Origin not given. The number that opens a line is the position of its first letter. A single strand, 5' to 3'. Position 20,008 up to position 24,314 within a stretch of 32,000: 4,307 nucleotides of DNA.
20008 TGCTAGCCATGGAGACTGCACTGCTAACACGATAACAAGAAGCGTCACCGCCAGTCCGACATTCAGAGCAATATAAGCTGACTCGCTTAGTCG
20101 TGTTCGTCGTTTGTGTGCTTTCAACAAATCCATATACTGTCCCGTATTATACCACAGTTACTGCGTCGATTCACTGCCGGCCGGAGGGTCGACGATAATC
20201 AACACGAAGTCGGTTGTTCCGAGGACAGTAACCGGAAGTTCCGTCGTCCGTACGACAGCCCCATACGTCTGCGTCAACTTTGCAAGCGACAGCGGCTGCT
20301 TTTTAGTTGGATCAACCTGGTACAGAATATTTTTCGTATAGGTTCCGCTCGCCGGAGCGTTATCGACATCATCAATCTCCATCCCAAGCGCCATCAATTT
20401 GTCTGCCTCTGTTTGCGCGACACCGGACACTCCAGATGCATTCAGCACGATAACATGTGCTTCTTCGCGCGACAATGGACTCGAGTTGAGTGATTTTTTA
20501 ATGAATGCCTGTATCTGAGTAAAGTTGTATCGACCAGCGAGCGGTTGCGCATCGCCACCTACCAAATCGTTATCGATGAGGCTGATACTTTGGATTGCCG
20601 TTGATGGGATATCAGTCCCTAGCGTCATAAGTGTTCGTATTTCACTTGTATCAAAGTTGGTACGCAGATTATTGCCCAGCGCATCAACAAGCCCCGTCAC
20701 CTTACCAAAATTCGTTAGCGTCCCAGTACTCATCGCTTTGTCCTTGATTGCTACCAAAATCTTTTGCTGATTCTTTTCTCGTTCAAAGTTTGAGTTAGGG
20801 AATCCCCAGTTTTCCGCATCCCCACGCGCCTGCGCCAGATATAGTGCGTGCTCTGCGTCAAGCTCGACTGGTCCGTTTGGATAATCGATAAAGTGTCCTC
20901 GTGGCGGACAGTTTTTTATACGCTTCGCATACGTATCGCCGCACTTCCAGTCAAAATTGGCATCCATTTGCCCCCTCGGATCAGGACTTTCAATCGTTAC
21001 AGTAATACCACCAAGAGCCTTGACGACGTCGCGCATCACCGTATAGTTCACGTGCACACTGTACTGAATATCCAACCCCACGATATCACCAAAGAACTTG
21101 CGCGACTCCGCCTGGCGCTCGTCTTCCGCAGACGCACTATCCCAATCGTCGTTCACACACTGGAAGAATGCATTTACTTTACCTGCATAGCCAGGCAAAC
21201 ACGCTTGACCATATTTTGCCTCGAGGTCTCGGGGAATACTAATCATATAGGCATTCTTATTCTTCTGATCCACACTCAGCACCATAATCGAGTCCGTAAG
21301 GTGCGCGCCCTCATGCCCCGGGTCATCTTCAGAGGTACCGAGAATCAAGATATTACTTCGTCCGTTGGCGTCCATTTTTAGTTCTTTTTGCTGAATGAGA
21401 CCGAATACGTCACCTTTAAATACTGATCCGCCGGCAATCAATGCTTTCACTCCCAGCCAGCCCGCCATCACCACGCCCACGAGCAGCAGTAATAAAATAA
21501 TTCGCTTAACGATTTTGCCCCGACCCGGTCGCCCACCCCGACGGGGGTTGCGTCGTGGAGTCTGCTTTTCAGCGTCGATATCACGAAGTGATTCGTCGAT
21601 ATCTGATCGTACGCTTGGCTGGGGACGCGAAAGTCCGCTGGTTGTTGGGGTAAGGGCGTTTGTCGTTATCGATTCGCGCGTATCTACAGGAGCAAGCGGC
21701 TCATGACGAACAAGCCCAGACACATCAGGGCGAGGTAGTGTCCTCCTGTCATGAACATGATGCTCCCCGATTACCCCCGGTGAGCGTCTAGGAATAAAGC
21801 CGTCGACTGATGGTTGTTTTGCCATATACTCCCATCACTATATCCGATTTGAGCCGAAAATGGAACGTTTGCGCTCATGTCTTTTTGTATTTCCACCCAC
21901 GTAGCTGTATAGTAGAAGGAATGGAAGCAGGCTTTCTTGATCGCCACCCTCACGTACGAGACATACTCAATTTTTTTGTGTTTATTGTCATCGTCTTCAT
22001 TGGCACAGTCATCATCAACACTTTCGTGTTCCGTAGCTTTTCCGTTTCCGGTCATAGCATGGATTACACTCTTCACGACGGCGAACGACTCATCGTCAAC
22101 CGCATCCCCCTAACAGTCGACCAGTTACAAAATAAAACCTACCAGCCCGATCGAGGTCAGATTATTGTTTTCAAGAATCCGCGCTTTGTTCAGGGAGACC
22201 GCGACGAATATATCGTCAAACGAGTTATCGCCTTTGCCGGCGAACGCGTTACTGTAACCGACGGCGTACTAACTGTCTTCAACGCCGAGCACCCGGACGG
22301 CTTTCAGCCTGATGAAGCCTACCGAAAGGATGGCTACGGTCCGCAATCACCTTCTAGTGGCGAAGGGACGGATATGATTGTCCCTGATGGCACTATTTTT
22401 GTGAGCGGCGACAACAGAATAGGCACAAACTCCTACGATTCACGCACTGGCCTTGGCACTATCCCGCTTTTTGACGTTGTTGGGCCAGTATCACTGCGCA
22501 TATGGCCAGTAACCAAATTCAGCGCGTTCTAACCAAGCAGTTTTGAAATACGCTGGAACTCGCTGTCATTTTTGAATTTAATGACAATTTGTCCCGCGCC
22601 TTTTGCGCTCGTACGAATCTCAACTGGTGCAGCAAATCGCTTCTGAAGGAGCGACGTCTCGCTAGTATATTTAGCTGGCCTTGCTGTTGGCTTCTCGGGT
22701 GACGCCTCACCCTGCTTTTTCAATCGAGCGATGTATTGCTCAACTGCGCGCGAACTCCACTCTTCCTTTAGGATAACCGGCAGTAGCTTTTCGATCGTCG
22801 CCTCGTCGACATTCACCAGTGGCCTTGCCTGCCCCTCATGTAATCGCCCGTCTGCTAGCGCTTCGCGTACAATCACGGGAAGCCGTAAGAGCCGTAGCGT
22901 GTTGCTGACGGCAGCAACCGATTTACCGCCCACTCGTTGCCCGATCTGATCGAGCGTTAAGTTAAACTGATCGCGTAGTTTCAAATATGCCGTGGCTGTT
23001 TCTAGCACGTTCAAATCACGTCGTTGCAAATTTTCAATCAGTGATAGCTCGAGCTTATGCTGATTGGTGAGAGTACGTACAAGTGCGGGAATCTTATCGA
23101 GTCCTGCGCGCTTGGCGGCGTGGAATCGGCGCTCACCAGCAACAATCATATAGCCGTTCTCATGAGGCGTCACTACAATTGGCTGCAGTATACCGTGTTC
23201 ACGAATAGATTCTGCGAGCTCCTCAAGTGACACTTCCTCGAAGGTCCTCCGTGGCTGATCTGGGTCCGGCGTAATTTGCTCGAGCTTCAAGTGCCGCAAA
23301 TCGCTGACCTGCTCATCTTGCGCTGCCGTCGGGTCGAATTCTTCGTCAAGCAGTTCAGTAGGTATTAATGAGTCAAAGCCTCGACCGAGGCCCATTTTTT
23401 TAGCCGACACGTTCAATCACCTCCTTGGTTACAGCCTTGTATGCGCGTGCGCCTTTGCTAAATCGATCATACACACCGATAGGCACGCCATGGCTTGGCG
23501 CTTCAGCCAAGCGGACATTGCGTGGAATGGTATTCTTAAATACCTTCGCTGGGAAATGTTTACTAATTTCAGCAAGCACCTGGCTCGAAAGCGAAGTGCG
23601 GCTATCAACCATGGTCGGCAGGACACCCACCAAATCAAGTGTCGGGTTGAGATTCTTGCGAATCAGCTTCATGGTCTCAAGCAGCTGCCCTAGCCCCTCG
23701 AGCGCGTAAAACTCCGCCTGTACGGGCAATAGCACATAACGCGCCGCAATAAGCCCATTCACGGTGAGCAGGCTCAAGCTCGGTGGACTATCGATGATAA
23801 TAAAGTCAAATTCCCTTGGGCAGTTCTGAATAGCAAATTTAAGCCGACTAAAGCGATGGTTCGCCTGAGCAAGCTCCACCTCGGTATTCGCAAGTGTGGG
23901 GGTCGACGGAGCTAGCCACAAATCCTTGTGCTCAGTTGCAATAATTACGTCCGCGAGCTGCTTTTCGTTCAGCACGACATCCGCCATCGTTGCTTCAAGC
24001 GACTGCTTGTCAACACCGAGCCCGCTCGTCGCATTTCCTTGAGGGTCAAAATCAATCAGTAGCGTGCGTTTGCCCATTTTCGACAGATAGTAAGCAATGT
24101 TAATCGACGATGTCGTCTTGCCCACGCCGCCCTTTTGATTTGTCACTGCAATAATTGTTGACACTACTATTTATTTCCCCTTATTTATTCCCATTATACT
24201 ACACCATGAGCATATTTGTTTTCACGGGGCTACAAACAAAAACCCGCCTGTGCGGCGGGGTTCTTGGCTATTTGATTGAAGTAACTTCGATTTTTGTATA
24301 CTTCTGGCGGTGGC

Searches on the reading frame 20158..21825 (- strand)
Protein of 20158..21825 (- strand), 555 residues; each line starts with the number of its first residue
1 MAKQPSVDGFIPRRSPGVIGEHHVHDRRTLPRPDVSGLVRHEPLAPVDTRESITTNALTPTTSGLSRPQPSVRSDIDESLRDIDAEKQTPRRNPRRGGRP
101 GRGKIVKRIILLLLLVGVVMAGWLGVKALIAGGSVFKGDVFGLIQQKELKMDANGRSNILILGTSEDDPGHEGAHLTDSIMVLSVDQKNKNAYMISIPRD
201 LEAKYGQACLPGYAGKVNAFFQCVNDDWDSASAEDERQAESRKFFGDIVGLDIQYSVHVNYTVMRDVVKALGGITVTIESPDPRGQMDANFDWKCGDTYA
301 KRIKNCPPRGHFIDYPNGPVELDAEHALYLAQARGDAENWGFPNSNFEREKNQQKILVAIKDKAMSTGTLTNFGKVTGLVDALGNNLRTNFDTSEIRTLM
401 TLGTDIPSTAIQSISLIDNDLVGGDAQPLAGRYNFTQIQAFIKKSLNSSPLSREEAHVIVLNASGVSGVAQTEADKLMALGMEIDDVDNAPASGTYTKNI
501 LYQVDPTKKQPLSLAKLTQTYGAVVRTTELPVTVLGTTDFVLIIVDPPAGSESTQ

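Call 56: search_protein_families(library=pfam, proteins=[window:20158-21825:-], max_evalue=0.001)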
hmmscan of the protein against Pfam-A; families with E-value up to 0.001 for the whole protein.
window:20158-21825:- (555 aa): 2 families
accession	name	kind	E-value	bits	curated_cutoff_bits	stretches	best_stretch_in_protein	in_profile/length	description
PF03816.19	LytR_cpsA_psr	-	3.8e-16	60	24.6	1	177-364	2-148/150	LytR_cpsA_psr family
PF13399.11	LytR_C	-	1.9e-06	29.2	22.2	1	457-540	3-86/86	LytR cell envelope-related transcriptional attenuator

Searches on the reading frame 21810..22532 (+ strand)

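Call 56: search_protein_families(library=pfam, proteins=[window:21810-22532:+], max_evalue=0.001)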
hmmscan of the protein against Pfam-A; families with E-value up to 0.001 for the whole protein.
window:21810-22532:+ (240 aa): 1 family
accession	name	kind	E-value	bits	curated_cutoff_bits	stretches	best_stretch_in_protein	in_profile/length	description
PF10502.14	Peptidase_S26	-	6.1e-33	114.6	22.9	1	54-232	3-168/168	Signal peptidase, peptidase S26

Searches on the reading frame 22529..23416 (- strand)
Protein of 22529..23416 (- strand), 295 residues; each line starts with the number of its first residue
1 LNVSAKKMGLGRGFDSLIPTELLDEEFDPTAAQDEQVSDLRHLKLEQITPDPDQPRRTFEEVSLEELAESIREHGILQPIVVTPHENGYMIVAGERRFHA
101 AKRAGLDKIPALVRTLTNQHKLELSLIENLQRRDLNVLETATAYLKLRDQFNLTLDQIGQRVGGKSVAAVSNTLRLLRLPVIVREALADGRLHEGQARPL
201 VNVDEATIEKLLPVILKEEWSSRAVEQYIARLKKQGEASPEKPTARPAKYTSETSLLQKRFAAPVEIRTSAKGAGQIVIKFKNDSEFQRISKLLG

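Call 56: search_protein_families(library=pfam, proteins=[window:22529-23416:-], max_evalue=0.001)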
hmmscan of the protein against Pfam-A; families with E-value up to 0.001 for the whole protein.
window:22529-23416:- (295 aa): 3 families
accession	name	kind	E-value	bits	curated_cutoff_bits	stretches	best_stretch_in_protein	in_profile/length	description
PF02195.25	ParB_N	-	2.7e-33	114.3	26.3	1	39-131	2-95/95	ParB N-terminal domain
PF17762.8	HTH_ParB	-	1.6e-25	89.7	22.6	1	134-233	2-101/102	ParB HTH domain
PF23552.2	ParB_C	-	1.2e-06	28.3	23.8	1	257-293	12-48/50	ParB dimerisation domain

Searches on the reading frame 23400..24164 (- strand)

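Call 56: search_protein_families(library=pfam, proteins=[window:23400-24164:-], max_evalue=0.001)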
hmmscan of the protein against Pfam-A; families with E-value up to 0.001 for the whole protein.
window:23400-24164:- (254 aa): 7 families
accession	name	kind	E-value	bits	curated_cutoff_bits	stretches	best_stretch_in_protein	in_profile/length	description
PF13614.12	AAA_31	-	5.1e-60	202.9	27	1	3-177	2-176/177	AAA domain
PF01656.29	CbiA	-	8.5e-30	103.7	25.4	1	5-229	1-125/125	CobQ/CobB/MinD/ParA nucleotide binding domain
PF09140.17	MipZ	-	7.2e-11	42.3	20.7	1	4-167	2-149/262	ATPase MipZ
PF10609.15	ParA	-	4.3e-10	39.9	27.1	1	2-130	3-123/246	NUBPL iron-transfer P-loop NTPase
PF02374.21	ArsA_ATPase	-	1.1e-09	38.4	24.3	1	10-128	8-134/305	Anion-transporting ATPase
PF06564.18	CBP_BcsQ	-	9.7e-08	32.3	21.3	1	3-240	2-224/234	Cellulose biosynthesis protein BcsQ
PF00142.24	Fer4_NifH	-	1.9e-07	31.3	25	1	10-68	7-63/271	4Fe-4S iron sulfur cluster binding proteins, NifH/frxC family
